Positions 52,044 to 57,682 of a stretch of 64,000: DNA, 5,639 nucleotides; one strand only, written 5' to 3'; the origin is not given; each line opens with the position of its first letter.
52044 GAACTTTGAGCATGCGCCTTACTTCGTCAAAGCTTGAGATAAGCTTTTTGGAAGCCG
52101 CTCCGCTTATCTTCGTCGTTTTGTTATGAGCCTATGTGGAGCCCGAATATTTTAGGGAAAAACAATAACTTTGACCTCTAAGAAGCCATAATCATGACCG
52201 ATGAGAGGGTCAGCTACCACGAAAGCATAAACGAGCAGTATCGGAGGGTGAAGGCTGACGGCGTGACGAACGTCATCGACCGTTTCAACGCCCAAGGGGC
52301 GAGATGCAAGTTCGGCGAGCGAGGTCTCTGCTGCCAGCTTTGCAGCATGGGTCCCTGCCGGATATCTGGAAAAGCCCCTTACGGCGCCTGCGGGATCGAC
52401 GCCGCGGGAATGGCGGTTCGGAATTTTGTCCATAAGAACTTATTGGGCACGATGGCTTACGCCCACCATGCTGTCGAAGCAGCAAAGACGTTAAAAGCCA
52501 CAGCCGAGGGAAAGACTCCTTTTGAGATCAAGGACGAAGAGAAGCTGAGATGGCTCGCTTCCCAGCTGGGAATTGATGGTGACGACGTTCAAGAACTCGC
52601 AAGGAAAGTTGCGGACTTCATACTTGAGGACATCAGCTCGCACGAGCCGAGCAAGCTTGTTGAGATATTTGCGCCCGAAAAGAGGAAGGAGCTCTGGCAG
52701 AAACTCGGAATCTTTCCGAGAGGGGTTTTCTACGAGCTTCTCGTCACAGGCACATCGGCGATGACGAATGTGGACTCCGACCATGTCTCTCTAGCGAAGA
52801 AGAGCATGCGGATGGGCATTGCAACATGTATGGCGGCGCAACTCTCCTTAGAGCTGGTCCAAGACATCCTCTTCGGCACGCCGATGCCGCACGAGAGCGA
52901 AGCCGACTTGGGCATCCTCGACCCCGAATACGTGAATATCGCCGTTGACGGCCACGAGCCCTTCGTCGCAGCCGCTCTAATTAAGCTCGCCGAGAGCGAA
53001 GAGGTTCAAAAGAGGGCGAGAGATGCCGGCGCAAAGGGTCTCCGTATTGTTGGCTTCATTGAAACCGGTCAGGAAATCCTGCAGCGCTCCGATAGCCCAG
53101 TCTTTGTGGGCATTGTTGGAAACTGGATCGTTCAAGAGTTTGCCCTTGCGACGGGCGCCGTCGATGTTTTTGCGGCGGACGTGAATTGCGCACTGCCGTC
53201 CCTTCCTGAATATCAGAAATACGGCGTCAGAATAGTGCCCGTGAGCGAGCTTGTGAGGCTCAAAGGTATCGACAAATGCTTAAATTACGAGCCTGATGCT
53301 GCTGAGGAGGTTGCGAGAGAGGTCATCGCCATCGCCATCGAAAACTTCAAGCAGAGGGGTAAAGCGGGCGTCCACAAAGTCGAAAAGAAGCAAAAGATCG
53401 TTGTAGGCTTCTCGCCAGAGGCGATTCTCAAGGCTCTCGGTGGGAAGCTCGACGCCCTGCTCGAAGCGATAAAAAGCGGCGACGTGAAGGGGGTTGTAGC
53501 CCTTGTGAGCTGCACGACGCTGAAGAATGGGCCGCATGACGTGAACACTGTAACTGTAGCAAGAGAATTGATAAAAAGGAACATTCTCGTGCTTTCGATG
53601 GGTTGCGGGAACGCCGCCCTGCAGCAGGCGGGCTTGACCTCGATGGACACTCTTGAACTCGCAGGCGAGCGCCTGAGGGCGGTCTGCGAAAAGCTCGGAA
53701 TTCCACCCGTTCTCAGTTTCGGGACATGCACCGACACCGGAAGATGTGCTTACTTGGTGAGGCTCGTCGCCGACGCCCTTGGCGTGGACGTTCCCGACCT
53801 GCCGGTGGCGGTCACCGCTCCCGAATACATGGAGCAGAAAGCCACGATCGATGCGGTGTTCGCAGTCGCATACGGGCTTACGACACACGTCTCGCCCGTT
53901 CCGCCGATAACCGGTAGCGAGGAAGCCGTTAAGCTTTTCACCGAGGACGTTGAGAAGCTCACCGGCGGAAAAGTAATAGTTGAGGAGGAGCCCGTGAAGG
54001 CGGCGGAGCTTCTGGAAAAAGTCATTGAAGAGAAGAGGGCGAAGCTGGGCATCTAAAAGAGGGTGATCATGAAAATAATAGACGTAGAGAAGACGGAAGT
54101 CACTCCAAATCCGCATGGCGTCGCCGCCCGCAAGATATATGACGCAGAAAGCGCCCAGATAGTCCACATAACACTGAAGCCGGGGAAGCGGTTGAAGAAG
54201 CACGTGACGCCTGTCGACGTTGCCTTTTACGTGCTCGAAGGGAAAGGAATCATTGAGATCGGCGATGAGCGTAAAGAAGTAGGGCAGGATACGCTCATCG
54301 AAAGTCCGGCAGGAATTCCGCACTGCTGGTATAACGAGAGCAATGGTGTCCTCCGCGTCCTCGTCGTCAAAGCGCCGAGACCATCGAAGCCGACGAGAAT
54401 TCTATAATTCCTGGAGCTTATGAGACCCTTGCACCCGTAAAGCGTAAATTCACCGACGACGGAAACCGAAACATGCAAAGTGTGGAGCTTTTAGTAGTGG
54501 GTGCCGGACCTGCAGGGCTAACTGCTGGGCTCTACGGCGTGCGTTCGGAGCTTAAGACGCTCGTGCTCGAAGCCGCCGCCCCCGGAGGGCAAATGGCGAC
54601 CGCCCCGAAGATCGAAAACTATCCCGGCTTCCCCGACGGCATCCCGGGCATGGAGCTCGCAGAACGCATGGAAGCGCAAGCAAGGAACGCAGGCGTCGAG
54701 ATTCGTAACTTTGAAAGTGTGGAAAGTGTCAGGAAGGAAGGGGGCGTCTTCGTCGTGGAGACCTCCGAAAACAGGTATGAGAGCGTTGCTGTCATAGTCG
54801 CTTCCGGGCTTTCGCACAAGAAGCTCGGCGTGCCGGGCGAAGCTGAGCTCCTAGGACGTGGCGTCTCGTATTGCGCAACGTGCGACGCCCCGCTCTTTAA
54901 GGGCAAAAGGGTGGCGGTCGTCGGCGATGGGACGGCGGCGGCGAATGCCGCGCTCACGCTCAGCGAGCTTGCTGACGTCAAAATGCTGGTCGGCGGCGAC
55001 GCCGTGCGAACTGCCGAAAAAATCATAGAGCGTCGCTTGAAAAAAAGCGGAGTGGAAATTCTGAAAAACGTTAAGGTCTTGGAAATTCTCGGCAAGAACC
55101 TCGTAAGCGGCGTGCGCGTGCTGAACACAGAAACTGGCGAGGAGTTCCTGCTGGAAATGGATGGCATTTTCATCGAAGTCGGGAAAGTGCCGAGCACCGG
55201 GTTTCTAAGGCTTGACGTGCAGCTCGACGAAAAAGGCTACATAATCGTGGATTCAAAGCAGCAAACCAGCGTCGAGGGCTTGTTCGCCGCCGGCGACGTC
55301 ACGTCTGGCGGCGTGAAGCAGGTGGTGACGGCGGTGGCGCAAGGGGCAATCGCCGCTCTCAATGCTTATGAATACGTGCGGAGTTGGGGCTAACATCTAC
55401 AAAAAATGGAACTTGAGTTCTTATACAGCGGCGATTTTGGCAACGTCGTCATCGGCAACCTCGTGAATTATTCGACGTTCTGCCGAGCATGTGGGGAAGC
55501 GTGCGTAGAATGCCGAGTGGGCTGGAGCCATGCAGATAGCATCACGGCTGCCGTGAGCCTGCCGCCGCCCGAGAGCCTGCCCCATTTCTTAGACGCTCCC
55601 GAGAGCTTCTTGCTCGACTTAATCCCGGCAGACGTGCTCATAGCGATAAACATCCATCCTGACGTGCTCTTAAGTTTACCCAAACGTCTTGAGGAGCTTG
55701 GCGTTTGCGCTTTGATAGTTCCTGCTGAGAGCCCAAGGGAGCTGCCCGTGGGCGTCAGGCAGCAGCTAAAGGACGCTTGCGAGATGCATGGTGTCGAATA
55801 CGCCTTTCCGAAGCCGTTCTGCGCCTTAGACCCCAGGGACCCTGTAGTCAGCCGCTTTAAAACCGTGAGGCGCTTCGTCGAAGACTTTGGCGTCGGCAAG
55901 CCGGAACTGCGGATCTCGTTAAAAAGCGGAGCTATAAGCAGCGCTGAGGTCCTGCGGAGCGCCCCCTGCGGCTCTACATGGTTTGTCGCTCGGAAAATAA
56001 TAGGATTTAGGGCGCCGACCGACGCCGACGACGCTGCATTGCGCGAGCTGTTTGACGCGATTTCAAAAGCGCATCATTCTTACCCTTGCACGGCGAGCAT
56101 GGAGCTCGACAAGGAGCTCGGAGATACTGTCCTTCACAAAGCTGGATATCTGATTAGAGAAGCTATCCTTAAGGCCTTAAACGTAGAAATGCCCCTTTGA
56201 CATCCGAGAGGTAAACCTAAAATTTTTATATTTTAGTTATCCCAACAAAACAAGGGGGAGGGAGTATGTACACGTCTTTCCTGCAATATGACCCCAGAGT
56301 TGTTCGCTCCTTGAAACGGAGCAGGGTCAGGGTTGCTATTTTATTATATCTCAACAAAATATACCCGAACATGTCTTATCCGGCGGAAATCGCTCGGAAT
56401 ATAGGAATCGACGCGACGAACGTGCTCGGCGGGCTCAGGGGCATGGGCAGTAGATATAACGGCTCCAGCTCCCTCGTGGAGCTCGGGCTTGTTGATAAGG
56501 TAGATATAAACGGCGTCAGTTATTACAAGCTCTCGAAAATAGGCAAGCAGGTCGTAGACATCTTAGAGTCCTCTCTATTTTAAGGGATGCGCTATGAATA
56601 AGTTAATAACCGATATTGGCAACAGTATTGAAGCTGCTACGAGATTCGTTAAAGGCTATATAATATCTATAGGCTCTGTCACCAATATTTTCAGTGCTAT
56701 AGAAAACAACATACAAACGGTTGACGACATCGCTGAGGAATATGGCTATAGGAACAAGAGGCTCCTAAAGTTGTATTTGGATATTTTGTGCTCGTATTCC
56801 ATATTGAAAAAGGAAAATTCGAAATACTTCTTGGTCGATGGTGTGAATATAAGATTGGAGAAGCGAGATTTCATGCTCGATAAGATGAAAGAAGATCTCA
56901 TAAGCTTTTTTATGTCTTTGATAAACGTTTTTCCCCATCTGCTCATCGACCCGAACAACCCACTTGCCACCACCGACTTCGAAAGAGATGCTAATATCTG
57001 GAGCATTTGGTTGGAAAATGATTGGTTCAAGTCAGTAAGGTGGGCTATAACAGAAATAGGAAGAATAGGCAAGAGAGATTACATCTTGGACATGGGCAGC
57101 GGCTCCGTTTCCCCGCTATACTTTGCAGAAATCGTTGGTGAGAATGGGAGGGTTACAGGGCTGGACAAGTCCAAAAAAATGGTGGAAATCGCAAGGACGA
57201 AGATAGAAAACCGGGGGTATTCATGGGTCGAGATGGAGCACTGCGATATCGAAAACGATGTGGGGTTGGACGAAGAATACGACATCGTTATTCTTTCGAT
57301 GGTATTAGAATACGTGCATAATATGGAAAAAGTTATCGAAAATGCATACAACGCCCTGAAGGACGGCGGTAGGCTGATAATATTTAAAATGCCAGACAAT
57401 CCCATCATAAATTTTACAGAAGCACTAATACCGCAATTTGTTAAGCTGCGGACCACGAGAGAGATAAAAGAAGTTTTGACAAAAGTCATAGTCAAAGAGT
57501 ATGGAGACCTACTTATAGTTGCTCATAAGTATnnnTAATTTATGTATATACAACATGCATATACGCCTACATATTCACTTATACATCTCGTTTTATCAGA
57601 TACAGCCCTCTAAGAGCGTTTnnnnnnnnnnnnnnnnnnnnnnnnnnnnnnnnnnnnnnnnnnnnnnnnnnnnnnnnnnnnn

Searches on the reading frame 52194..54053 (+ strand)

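Call 65: search_protein_families(library=pfam, proteins=[window:52194-54053:+], max_evalue=0.00001)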
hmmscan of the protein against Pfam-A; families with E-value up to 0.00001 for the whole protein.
window:52194-54053:+ (620 aa): 1 family
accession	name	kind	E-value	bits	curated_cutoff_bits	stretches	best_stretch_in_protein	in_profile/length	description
PF03063.25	Prismane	-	3.6e-151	504.8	27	1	45-600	1-512/513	Prismane/CO dehydrogenase family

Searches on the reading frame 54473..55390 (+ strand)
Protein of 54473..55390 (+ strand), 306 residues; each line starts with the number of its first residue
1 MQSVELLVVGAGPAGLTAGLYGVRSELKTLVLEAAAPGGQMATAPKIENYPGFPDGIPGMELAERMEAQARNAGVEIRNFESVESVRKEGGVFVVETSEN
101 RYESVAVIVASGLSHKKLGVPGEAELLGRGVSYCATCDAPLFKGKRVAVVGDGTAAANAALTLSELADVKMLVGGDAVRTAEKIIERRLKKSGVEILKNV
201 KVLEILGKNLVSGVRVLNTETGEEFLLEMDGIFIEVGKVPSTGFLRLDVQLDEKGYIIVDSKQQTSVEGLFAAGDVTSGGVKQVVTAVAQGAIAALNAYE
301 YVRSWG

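Call 65: search_protein_families(library=pfam, proteins=[window:54473-55390:+], max_evalue=0.00001)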
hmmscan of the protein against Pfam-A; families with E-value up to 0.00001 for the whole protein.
window:54473-55390:+ (306 aa): 6 families
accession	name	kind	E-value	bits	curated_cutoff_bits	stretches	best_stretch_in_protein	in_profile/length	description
PF07992.20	Pyr_redox_2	-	1.8e-43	149.5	26.1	1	6-291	3-291/291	Pyridine nucleotide-disulphide oxidoreductase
PF13738.12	Pyr_redox_3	-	1.7e-27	96.9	30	1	59-274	80-305/305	Pyridine nucleotide-disulphide oxidoreductase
PF00070.33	Pyr_redox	-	1.1e-09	39.1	22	1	146-216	1-79/82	Pyridine nucleotide-disulphide oxidoreductase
PF01266.30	DAO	-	8.7e-08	32.5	27.9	0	61-119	150-214/353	FAD dependent oxidoreductase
PF03486.20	HI0933_like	-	5.6e-07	29.7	50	0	53-123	102-175/244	HI0933-like protein Rossmann domain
PF00890.30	FAD_binding_2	-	1.2e-06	28.5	20.4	0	6-43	2-40/414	FAD binding domain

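Call 66: search_protein_families(library=ncbifam, proteins=[window:54473-55390:+], max_evalue=0.00001)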
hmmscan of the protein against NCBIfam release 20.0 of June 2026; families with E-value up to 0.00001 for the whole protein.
window:54473-55390:+ (306 aa): 51 families (the best 25 are shown)
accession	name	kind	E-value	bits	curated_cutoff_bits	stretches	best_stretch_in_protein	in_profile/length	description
TIGR01292.1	TRX_reduct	equivalog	2.8e-101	338.3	343.45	1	5-302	2-300/300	thioredoxin-disulfide reductase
TIGR03143.1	AhpF_homolog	hypoth_equivalog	8.7e-76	255.6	687.65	1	5-303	6-309/555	putative alkyl hydroperoxide reductase F subunit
TIGR03140.1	AhpF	equivalog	1e-68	232.1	502.9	1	4-302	213-512/515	alkyl hydroperoxide reductase subunit F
NF007614.0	PRK10262.1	equivalog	1.1e-52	179.2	644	1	5-302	8-314/321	thioredoxin-disulfide reductase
TIGR04018.1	Bthiol_YpdA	hypoth_equivalog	3.8e-23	81.8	339.9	1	71-280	81-292/316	YpdA family putative bacillithiol disulfide reductase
NF009409.0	PRK12770.1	subfamily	7.6e-20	71.3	343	1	7-303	22-351/360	putative glutamate synthase subunit beta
TIGR02053.1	MerA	equivalog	3.9e-17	62.4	454.45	1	95-300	121-330/465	mercury(II) reductase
TIGR01350.1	lipoamide_DH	equivalog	4.8e-17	61.8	408.8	1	81-298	108-329/461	dihydrolipoyl dehydrogenase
TIGR01421.1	gluta_reduc_1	equivalog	4.9e-14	52.4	556.15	1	94-290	120-317/450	glutathione-disulfide reductase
NF007123.0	PRK09564.1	equivalog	8.5e-14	51.1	458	1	182-286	194-291/444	CoA-disulfide reductase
NF004945.0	PRK06292.2-3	equivalog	1.7e-13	50.3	494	1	83-294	112-321/457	dihydrolipoyl dehydrogenase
NF041853.1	hythiocyan_redase_MerA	equivalog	3.1e-13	49.4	650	1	144-279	160-297/440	hypothiocyanous acid reductase MerA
NF009410.0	PRK12771.1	subfamily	3.4e-13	49.1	516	1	6-303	141-446/566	NAD(P)-binding protein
TIGR03385.1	CoA_CoA_reduc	equivalog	4.8e-13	48.7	578.8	1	181-285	193-289/439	CoA-disulfide reductase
NF004776.0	PRK06116.1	equivalog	2.6e-12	46.5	480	1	95-295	123-322/450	glutathione-disulfide reductase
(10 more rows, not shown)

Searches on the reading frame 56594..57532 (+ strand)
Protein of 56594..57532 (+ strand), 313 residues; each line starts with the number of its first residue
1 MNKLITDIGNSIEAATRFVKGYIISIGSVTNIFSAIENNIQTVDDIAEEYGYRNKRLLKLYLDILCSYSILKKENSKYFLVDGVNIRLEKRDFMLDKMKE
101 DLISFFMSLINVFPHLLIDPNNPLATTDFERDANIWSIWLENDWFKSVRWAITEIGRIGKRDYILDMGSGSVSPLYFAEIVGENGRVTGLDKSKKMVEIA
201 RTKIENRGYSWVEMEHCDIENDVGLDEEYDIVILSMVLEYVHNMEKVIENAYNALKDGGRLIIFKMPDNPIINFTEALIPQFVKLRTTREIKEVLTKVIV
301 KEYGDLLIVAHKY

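Call 65: search_protein_families(library=pfam, proteins=[window:56594-57532:+], max_evalue=0.00001)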
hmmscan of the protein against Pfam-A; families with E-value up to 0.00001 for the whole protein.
window:56594-57532:+ (313 aa): 7 families
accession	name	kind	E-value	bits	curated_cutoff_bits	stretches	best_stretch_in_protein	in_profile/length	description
PF13847.12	Methyltransf_31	-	8.7e-19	68.1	27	1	162-265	5-111/145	Methyltransferase domain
PF08241.18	Methyltransf_11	-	2.9e-16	60.3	21.2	1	165-263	1-95/95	Methyltransferase domain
PF13649.12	Methyltransf_25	-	1.4e-14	55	27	1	164-259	1-97/97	Methyltransferase domain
PF08242.18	Methyltransf_12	-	1.8e-13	51.4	30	1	168-261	6-98/98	Methyltransferase domain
PF01209.24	Ubie_methyltran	-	2e-11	44.2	20.1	1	162-268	49-156/233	ubiE/COQ5 methyltransferase family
PF13489.12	Methyltransf_23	-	1.4e-09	38.3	27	1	158-268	20-120/164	Methyltransferase domain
PF01135.25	PCMT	-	5.2e-09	36.6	20.3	1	157-263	70-171/210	Protein-L-isoaspartate(D-aspartate) O-methyltransferase (PCMT)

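Call 66: search_protein_families(library=ncbifam, proteins=[window:56594-57532:+], max_evalue=0.00001)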
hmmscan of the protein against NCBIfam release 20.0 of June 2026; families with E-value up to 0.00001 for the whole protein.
window:56594-57532:+ (313 aa): 20 families
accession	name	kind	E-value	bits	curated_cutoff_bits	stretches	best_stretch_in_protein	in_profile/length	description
NF047649.1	MTase_UXPK_star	exception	1.2e-17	63.9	460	1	155-266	72-184/283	methyltransferase/UXPK-star double selenoprotein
NF008823.0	PRK11873.1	subfamily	2.6e-17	63.2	263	1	154-263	71-181/272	arsenite methyltransferase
NF041537.1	ArsM_AhpD_UU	exception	2e-15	56.4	510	1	155-264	71-181/345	arsenite methyltransferase/AhpD domain selenoprotein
NF041536.1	ArsM_DUF2284_UU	exception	1.2e-13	50.3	575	1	155-263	71-180/459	arsenite methyltransferase/DUF2284 domain selenoprotein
NF043040.1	corrin_prot_MT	hypoth_equivalog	3.8e-13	49.4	180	1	160-264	41-148/216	corrinoid protein-associated methyltransferase CpaM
TIGR01983.1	UbiG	equivalog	4.8e-13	48.9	102.95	1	163-265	52-153/228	bifunctional 2-polyprenyl-6-hydroxyphenol methylase/3-demethylubiquinol 3-O-methyltransferase UbiG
TIGR02752.1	MenG_heptapren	equivalog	8.8e-13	48.3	419.85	1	158-304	43-184/231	demethylmenaquinone methyltransferase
NF001243.0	PRK00216.1-4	equivalog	9.9e-13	48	235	1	156-282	43-170/237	demethylmenaquinone methyltransferase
NF001240.0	PRK00216.1-1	equivalog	3.2e-11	42.8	378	1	159-267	62-172/251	bifunctional demethylmenaquinone methyltransferase/2-methoxy-6-polyprenyl-1,4-benzoquinol methylase UbiE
NF001244.0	PRK00216.1-5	equivalog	1.6e-10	40.7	216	1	159-269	47-161/236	bifunctional demethylmenaquinone methyltransferase/2-methoxy-6-polyprenyl-1,4-benzoquinol methylase UbiE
NF052510.1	methyltran_MpqE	exception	3.4e-10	39.7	335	1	151-265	38-153/234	methyl-plastoquinone biosynthesis methyltransferase MpqE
TIGR04364.1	methyltran_FxLD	equivalog_domain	9.2e-10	38.1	320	1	163-263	85-179/394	methyltransferase, FxLD system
TIGR01934.1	MenG_MenH_UbiE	subfamily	2e-09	37.1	158.35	1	135-269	18-147/223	ubiquinone/menaquinone biosynthesis methyltransferase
TIGR02072.1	BioC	equivalog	3.7e-09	36.7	184.95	1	162-275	36-144/244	malonyl-ACP O-methyltransferase BioC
NF040538.1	methyl_ArsM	equivalog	9.4e-09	34.9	500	1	161-205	62-107/356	arsinothricin biosynthesis methyltransferase ArsM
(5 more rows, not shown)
